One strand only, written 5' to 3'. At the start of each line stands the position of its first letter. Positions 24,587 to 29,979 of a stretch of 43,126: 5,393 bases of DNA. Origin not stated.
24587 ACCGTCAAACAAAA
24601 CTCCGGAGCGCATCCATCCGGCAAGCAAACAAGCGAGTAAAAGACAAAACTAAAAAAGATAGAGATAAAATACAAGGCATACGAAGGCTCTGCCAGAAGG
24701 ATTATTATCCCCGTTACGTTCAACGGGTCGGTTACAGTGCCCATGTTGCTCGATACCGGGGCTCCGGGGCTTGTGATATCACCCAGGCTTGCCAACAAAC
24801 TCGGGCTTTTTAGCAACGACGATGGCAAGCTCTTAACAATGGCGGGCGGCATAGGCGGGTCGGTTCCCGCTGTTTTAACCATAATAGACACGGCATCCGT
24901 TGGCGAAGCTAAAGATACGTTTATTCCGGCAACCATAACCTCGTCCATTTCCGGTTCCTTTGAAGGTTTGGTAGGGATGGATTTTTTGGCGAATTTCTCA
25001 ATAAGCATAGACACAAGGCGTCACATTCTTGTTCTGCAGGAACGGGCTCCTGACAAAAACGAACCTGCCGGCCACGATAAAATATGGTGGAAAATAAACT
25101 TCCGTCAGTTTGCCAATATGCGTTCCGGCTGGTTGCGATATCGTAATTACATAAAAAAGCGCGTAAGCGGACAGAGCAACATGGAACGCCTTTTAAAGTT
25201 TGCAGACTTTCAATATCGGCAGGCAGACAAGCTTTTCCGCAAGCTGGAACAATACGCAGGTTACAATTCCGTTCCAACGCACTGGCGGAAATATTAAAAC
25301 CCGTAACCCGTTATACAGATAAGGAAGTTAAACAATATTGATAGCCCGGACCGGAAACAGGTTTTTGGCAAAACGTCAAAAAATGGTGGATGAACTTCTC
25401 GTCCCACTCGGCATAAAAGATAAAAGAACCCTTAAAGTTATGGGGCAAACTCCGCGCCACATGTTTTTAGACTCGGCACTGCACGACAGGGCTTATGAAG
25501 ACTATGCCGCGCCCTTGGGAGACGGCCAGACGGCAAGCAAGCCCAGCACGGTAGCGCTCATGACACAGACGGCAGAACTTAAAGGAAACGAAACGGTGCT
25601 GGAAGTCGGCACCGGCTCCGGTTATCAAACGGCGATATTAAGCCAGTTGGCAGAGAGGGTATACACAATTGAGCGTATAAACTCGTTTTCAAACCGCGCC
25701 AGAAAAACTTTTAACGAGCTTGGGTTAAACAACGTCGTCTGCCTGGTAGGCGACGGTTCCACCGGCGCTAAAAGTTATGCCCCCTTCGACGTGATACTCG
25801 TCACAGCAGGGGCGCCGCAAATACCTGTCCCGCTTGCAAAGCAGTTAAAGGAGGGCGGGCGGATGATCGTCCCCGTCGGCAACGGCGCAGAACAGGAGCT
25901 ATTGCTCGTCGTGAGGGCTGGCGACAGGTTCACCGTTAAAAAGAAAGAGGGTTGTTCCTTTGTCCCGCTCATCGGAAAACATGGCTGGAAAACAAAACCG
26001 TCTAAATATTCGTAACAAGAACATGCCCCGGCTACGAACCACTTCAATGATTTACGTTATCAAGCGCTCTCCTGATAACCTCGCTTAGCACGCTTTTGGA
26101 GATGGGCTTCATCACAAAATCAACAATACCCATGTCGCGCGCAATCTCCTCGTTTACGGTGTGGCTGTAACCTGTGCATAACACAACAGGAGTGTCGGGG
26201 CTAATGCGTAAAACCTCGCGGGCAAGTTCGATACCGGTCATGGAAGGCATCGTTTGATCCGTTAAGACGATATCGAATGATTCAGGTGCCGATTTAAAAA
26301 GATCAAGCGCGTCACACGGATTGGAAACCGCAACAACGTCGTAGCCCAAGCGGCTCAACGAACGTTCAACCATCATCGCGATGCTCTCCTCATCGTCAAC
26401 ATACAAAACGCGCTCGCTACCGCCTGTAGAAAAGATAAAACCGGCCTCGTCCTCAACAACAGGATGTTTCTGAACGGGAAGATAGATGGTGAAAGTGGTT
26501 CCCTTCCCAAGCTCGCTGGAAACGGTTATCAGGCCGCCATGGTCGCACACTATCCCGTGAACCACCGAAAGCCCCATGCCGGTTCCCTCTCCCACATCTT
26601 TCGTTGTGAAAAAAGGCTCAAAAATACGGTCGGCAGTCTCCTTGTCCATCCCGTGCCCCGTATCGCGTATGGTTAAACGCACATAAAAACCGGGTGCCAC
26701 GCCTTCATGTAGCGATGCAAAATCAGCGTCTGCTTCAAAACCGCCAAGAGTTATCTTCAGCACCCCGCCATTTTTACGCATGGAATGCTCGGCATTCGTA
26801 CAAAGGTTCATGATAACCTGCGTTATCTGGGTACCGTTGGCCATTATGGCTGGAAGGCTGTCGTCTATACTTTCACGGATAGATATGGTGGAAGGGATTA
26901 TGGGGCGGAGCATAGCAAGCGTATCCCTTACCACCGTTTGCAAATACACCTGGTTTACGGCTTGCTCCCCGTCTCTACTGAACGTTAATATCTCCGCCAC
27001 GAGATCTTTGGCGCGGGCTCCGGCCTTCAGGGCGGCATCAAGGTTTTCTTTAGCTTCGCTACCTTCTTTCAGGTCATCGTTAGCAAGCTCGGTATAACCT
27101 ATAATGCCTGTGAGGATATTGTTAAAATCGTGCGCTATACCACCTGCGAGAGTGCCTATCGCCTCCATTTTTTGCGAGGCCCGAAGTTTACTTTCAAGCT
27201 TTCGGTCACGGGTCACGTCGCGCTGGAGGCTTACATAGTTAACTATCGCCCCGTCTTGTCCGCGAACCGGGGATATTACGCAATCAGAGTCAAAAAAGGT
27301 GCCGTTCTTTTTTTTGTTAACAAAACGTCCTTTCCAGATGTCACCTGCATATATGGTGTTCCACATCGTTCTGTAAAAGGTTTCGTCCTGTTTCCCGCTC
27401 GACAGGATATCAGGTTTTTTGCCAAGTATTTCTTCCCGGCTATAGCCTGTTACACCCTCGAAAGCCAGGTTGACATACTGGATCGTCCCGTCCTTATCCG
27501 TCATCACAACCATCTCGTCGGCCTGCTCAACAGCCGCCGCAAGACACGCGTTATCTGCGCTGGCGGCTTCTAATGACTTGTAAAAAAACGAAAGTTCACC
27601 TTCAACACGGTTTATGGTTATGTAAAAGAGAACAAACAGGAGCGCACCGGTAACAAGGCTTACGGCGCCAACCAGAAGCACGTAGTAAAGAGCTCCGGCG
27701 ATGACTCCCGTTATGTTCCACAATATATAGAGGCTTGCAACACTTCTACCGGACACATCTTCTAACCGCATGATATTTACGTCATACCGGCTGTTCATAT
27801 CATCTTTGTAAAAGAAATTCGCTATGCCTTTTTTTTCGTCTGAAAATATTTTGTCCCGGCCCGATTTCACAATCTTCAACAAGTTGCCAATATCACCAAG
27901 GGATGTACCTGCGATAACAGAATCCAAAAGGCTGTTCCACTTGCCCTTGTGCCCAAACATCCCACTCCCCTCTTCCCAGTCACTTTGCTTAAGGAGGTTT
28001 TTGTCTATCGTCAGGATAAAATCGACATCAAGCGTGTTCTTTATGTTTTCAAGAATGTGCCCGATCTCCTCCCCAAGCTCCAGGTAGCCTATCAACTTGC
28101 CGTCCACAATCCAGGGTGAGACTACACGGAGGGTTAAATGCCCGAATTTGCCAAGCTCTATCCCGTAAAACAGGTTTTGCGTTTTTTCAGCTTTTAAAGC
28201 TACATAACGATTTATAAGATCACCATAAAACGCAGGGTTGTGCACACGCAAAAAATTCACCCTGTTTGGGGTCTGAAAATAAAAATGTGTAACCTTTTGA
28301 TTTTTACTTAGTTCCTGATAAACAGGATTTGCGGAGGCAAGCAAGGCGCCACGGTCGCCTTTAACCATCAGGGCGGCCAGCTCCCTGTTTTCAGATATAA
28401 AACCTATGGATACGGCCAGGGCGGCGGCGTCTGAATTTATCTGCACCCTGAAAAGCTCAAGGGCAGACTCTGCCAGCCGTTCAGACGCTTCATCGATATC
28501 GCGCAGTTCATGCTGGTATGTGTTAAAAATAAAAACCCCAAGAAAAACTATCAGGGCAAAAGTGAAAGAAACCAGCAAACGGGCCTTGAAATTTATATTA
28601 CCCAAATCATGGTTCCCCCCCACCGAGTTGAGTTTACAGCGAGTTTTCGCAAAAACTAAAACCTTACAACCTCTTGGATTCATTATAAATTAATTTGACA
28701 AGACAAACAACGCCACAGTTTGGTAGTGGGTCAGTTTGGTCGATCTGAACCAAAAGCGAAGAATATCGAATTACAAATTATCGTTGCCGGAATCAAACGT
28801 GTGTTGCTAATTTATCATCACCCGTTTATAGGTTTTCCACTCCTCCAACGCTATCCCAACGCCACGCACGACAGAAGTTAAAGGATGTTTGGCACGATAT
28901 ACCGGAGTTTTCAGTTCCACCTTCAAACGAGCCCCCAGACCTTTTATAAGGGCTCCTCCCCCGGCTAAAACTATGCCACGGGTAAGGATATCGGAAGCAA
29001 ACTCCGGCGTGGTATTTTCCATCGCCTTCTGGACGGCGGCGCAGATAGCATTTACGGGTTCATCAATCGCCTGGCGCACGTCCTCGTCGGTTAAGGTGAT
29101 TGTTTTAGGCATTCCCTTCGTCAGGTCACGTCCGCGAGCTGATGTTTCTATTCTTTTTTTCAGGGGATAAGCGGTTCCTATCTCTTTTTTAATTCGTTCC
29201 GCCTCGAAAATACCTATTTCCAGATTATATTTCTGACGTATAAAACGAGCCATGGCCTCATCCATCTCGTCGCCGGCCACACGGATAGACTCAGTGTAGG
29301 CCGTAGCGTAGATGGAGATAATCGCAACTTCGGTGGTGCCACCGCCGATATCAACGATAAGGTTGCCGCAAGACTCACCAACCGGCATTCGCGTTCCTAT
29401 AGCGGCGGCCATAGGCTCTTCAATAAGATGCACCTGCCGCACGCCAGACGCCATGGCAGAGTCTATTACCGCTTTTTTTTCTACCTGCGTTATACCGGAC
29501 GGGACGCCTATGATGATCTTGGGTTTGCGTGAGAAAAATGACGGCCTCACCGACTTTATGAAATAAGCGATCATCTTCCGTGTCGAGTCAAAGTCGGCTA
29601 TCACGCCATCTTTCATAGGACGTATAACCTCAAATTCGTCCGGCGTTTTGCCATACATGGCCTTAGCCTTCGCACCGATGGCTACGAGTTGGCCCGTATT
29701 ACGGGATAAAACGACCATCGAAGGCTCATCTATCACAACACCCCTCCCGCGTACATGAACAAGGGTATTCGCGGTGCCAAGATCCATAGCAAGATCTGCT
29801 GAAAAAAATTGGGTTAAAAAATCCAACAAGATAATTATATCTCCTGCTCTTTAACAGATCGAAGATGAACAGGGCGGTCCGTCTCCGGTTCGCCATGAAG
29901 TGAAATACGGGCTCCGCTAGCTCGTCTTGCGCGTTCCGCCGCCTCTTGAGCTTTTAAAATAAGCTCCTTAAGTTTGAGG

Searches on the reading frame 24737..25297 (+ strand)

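Call 12: search_protein_families(library=pfam, proteins=[window:24737-25297:+], max_evalue=0.001)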
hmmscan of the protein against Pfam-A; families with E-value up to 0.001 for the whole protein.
window:24737-25297:+ (186 aa): 2 families
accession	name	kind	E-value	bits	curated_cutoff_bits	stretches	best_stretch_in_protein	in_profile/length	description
PF13650.11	Asp_protease_2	-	6.5e-11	43.2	24.3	1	2-83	11-90/90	Aspartyl protease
PF13975.11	gag-asp_proteas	-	1.2e-10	42.2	28.2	1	2-85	11-91/92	gag-polyprotein putative aspartyl protease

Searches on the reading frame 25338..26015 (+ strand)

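Call 12: search_protein_families(library=pfam, proteins=[window:25338-26015:+], max_evalue=0.001)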
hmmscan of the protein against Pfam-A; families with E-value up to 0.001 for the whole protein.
window:25338-26015:+ (225 aa): 6 families
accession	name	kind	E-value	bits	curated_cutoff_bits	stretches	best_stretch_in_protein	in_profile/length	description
PF01135.25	PCMT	-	6e-56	190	20.3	1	13-214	3-208/210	Protein-L-isoaspartate(D-aspartate) O-methyltransferase (PCMT)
PF00398.26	RrnaAD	-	3.5e-06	26.8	24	1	76-126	23-73/263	Ribosomal RNA adenine dimethylase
PF13649.12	Methyltransf_25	-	7.9e-06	26.9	27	1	87-172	1-88/97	Methyltransferase domain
PF13847.12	Methyltransf_31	-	1.2e-05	25.4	27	1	82-182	2-113/145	Methyltransferase domain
PF08241.18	Methyltransf_11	-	0.00014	22.9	21.2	1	88-162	1-73/95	Methyltransferase domain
PF01189.24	Methyltr_RsmB-F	-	0.00028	21.1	27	1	80-157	5-87/199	16S rRNA methyltransferase RsmB/F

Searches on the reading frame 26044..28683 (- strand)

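Call 12: search_protein_families(library=pfam, proteins=[window:26044-28683:-], max_evalue=0.001)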
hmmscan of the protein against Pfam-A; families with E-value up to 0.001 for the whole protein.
window:26044-28683:- (879 aa): 9 families
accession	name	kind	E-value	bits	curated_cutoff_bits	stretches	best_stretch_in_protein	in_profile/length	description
PF02518.31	HATPase_c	-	4.8e-22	78.9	26.4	1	618-738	4-110/111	Histidine kinase-, DNA gyrase B-, and HSP90-like ATPase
PF00072.30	Response_reg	-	7.1e-21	74.9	30.2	1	759-870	1-110/111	Response regulator receiver domain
PF13426.13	PAS_9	-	1.2e-17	64.5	27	1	390-491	2-102/103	PAS domain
PF00989.32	PAS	-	1.1e-13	51.6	22.6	1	382-490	4-113/113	PAS fold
PF00512.31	HisKA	-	3.4e-11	43.5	26.9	1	510-572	3-64/66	His Kinase A (phospho-acceptor) domain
PF14827.12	dCache_3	-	6.3e-10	39.5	25.7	1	71-230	8-167/239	Double sensory domain of two-component sensor kinase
PF08448.16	PAS_4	-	1.1e-07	32.6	23.1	1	386-494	2-109/110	PAS fold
PF13188.13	PAS_8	-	3.5e-06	27.1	21.8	1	380-423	2-42/65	PAS domain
PF08447.18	PAS_3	-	1.2e-05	25.9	25.6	1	403-484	3-86/89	PAS fold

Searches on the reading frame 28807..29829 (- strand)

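Call 12: search_protein_families(library=pfam, proteins=[window:28807-29829:-], max_evalue=0.001)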
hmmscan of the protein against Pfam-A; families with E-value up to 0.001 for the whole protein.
window:28807-29829:- (340 aa): 4 families
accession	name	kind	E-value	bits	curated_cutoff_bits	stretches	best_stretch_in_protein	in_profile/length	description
PF06723.19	MreB_Mbl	-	1.1e-122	409.4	27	1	11-335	2-326/327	MreB/Mbl protein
PF00022.25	Actin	-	1.6e-13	50.5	27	2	36-200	31-190/410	Actin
PF14450.12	FtsA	-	6.3e-11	43.2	31.8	1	158-315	2-112/127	Cell division protein FtsA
PF00012.26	HSP70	-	1.6e-08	33.7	20.6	1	104-281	135-327/599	Hsp70 protein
